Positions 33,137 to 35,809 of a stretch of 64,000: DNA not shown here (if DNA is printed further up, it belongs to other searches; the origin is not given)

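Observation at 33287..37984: J-domain receptor is translationally coupled to an OmpR two-component system and a small secreted protein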

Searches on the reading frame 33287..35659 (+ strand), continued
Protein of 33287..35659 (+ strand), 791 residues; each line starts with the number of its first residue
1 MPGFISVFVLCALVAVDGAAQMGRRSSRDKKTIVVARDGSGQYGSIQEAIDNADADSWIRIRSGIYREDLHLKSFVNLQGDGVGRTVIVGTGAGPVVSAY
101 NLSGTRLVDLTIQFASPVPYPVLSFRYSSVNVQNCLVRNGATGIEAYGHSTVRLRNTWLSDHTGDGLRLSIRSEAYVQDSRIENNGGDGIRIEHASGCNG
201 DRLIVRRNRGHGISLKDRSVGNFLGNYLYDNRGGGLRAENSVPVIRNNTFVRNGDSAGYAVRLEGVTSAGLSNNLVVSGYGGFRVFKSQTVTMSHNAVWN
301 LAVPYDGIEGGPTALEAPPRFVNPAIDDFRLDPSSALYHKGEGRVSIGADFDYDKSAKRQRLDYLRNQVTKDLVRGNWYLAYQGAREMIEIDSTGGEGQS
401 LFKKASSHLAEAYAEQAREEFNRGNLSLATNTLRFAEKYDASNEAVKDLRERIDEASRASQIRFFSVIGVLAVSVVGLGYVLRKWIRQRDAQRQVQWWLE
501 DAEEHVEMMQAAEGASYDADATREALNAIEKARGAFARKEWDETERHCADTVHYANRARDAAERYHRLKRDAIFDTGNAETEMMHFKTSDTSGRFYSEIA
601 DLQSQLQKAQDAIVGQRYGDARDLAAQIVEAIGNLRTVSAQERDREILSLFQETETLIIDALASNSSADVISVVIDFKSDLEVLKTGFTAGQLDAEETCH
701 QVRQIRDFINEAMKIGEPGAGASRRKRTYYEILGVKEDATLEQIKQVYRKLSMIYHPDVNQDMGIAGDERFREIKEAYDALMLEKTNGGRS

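Call 59: search_protein_families(library=pfam, proteins=[L005:6300-7961:+, L009:7051-7845:+, L009:10337-11089:+, L005:10381-12237:-, L010:10696-12033:-, L004:5234-7558:+, L004:4145-5224:+, L004:13771-14220:+, L004:16758-17993:+, L003:3002-6112:+], max_evalue=0.001)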
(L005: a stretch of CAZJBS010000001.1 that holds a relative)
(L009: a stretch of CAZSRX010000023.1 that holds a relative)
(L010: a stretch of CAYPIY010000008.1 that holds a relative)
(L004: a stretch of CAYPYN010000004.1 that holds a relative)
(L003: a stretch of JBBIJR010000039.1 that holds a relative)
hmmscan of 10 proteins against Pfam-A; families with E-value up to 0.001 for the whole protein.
L005:6300-7961:+ (554 aa): 2 families
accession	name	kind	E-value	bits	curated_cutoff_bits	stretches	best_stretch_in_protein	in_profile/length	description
PF02872.23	5_nucleotid_C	-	7e-35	120.9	23.6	1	365-506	1-153/158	5'-nucleotidase, C-terminal domain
PF00149.33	Metallophos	-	1.2e-08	36.1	21.5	1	37-281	2-190/191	Calcineurin-like phosphoesterase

L009:7051-7845:+ (265 aa): 2 families
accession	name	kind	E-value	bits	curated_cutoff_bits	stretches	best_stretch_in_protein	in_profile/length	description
PF04397.21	LytTR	-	4.6e-29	100.9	22.6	1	166-262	1-97/98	LytTr DNA-binding domain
PF00072.30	Response_reg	-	3.6e-24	85.5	30.2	1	16-123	2-110/111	Response regulator receiver domain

L009:10337-11089:+ (251 aa): 2 families
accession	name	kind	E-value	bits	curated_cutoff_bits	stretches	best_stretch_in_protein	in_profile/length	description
PF01927.22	Mut7-C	-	4e-46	157.2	23.3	1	99-241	2-145/146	Mut7-C RNAse domain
PF14451.12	Ub-Mut7C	-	9.4e-19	67.5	23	1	8-81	3-76/81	Mut7-C ubiquitin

L005:10381-12237:- (619 aa): 4 families
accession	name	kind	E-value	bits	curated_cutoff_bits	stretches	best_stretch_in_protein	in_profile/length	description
PF07228.17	SpoIIE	-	1.4e-50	172.4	25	1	427-615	1-189/192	Stage II sporulation protein E (SpoIIE)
PF13492.12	GAF_3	-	8.3e-10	39.6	27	1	311-366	75-129/129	GAF domain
PF01590.32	GAF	-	5.9e-08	33.8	22.4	0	149-202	80-133/133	GAF domain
PF13185.12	GAF_2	-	4.7e-07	30.5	28.6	0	123-202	65-135/136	GAF domain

L010:10696-12033:- (446 aa): 2 families
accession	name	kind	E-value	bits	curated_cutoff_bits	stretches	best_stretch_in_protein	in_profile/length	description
PF00657.28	Lipase_GDSL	-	8.4e-11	42.8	23.6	1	293-422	94-207/208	GDSL-like Lipase/Acylhydrolase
PF13472.12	Lipase_GDSL_2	-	4.7e-08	34.2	32.9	0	163-418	46-178/178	GDSL-like Lipase/Acylhydrolase family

L004:5234-7558:+ (775 aa): 8 families
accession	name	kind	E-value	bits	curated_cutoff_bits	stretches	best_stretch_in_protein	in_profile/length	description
PF13517.12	FG-GAP_3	-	2e-40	137.7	26.9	7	352-417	1-60/61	FG-GAP-like repeat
PF01839.29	FG-GAP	-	1.4e-12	47.6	22.1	0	455-482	3-37/37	FG-GAP repeat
PF14783.12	BBS2_Mid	-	4.4e-09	36.9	27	0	350-399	4-53/108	Ciliary BBSome complex subunit 2, middle region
PF05345.18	He_PIG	-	6.8e-09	36.5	24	1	627-678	39-95/96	Putative Ig domain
PF13860.13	FlgD_ig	-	9.5e-09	35.6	27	1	709-763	22-76/79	FlgD Ig-like domain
PF18962.6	Por_Secre_tail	-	2.4e-05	25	27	1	692-771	2-73/75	Secretion system C-terminal sorting domain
PF12256.14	TcdB_toxin_midN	-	4e-05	23.4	24.8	0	103-141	31-73/181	Insecticide toxin TcdB middle/N-terminal region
PF23743.1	Beta-prop_BBS7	-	0.00096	19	27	0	415-483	186-250/299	BBS7 beta-propeller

L004:4145-5224:+ (360 aa): 1 family
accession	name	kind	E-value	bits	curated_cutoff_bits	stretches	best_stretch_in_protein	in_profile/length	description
PF03773.19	ArsP_1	-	2.2e-49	168.7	32.3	1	8-308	4-293/294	Predicted permease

L004:13771-14220:+ (150 aa): 1 family
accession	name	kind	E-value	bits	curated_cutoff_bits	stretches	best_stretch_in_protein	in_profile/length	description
PF00011.27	HSP20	-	3e-16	59.8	20.8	1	49-148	1-100/102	Hsp20/alpha crystallin family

L004:16758-17993:+ (412 aa): 5 families
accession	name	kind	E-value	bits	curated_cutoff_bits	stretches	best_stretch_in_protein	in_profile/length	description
PF02518.31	HATPase_c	-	6.8e-29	101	26.4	1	307-411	4-110/111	Histidine kinase-, DNA gyrase B-, and HSP90-like ATPase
PF00072.30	Response_reg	-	1e-13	51.9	30.2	1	21-131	1-110/111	Response regulator receiver domain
PF14501.12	HATPase_c_5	-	2e-06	28.1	22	1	309-400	6-94/102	GHKL domain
PF00512.31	HisKA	-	9.7e-06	26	26.9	0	167-194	2-28/66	His Kinase A (phospho-acceptor) domain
PF13589.12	HATPase_c_3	-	1.1e-05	25.9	25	1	311-372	5-66/137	Histidine kinase-, DNA gyrase B-, and HSP90-like ATPase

L003:3002-6112:+ (1037 aa): 11 families
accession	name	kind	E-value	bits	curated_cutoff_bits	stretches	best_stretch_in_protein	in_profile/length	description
PF01839.29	FG-GAP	-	5.6e-15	55.3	22.1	0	535-559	7-27/37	FG-GAP repeat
PF22544.2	HYDIN_VesB_CFA65-like_Ig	-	1.6e-13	51.2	25.5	1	289-387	1-99/100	HYDIN/CFA65/VesB-like, Ig-like domain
PF23727.1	Beta-prop_FAM234A_B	-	2.3e-11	43.3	26.4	1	821-892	99-178/467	FAM234A/B beta-propeller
PF13360.13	PQQ_2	-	3e-11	43.9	27.6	1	618-792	3-147/233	Outer membrane protein assembly factor BamB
PF13860.13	FlgD_ig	-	6e-11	42.6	27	1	959-1019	13-74/79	FlgD Ig-like domain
PF13517.12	FG-GAP_3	-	8.4e-11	42.7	26.9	2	653-718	1-60/61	FG-GAP-like repeat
PF13570.13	Beta-prop_ACSF4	-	8.4e-11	42.3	133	1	678-887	71-253/329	Beta-alanine-activating enzyme, beta-propeller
PF07610.17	DUF1573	-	5.5e-10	39.6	26.1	1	292-380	2-90/98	Protein of unknown function (DUF1573)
PF22073.2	Cep192_D4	-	7.8e-08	32.9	35.5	0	289-389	2-111/112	Cep192 domain 4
PF15780.11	ASH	-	9.6e-07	29.3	27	0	298-379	14-96/98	Abnormal spindle-like microcephaly-assoc'd, ASPM-SPD-2-Hydin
PF13585.12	CHU_C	-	0.00011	22.7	27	1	969-1023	28-75/86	CHU_C Type IX secretion signal domain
